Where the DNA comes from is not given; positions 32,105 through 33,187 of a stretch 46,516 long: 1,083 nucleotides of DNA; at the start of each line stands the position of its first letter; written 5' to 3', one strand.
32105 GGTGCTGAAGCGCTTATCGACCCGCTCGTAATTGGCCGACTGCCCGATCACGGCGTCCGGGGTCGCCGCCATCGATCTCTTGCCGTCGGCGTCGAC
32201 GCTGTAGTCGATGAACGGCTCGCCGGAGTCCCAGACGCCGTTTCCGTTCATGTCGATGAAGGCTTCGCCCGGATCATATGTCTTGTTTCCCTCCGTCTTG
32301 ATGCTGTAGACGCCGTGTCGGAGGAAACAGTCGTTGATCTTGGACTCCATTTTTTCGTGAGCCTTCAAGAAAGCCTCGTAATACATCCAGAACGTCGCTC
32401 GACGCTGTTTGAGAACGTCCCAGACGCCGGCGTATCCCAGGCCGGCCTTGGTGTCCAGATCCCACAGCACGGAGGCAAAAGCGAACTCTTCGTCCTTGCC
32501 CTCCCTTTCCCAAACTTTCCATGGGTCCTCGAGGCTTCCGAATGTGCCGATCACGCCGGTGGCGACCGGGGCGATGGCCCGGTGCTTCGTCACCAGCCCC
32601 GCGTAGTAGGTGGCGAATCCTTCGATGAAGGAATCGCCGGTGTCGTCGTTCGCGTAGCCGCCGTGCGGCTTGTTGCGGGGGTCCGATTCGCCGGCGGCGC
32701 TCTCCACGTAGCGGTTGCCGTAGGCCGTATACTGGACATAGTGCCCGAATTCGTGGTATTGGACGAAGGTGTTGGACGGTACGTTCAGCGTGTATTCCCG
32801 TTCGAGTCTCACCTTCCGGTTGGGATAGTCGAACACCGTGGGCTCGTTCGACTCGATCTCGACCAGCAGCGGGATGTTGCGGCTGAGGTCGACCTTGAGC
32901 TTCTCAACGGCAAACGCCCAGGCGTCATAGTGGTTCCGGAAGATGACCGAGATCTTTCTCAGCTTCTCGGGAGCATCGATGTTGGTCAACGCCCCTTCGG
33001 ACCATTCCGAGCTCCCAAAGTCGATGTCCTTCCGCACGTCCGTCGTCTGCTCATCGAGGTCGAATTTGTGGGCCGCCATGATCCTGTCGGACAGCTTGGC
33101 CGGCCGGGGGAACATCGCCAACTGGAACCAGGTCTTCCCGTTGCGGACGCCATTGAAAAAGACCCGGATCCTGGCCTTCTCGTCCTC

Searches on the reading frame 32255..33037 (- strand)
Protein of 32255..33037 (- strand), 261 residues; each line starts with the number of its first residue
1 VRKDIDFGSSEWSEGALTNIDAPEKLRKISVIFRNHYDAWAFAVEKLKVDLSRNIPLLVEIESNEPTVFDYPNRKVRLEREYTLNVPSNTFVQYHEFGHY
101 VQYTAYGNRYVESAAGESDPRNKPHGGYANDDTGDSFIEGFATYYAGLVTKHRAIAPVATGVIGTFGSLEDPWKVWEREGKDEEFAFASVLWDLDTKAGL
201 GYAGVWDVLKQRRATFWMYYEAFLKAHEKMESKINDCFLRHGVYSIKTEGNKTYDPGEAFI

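Call 57: search_solved_structures(query=A2, max_evalue=10, show_alignments=3)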
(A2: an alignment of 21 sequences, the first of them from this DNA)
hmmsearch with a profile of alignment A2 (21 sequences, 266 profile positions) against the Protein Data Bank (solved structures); distinct sequences matched with E-value up to 10: 2.
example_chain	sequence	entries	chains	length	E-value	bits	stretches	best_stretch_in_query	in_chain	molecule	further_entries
7t5t_A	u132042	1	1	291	1.2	11.6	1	85-118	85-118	CapP toxin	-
3h0g_L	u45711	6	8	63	1.7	11.1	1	66-114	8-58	DNA-directed RNA polymerases I, II, and III subunit RPABC4 | RNA polymerase II subunit Rpb12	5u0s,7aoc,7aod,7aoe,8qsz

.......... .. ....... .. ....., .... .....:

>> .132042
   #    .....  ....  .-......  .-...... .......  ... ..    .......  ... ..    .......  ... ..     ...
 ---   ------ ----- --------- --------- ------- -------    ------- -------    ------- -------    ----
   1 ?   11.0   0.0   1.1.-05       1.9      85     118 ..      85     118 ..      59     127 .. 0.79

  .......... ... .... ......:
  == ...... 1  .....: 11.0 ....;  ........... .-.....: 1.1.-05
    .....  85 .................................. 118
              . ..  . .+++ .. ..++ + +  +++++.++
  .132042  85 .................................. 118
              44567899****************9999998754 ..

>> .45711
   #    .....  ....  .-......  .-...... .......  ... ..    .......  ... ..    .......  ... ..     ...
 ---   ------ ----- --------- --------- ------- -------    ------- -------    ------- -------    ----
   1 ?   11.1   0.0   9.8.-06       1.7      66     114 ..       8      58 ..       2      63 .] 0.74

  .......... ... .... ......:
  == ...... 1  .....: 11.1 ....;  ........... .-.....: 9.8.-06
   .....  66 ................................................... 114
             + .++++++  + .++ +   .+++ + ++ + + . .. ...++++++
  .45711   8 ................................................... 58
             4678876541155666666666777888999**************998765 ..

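Call 58: search_protein_families(library=pfam, alignment_id=A2, max_evalue=10)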
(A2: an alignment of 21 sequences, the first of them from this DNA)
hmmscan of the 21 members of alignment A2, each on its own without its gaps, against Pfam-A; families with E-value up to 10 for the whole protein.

A. member 1, seq(261 aa): 0 families

B. families by the number of members that match (of 21 scanned): 16 families
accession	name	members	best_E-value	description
PF19527.4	DUF6055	2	7.7e-05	Family of unknown function (DUF6055)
PF00903.31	Glyoxalase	2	0.025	Glyoxalase/Bleomycin resistance protein/Dioxygenase superfamily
PF01752.23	Peptidase_M9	1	0.0071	Collagenase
PF16412.11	DUF5020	1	0.024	Domain of unknown function (DUF5020)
PF06585.17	JHBP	1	0.028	Haemolymph juvenile hormone binding protein (JHBP)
PF03993.17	DUF349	1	0.1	Domain of Unknown Function (DUF349)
PF10263.15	SprT-like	1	0.11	SprT-like family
PF18780.6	HNH_repeat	1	0.13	Homing endonuclease associated repeat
PF12680.13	SnoaL_2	1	0.13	SnoaL-like domain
PF24943.1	Fn3_Dep-1_2nd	1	0.15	Dep-1 second Fn3-like domain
PF16143.10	DUF4851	1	0.16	Domain of unknown function (DUF4851)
PF07366.18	SnoaL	1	0.2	SnoaL-like polyketide cyclase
PF06793.17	UPF0262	1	0.2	Uncharacterised protein family (UPF0262)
PF21961.1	AppA_4HB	1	0.53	AppA, four helix bundle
PF04584.19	Pox_A28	1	0.93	Poxvirus A28 family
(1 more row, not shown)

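Call 70: find_homologous_proteins(query=A2, max_evalue=0.00001)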
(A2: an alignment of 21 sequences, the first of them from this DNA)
Query A2 (21 sequences): 3795 candidates shared short words with the query, none scored E <= 0.00001.
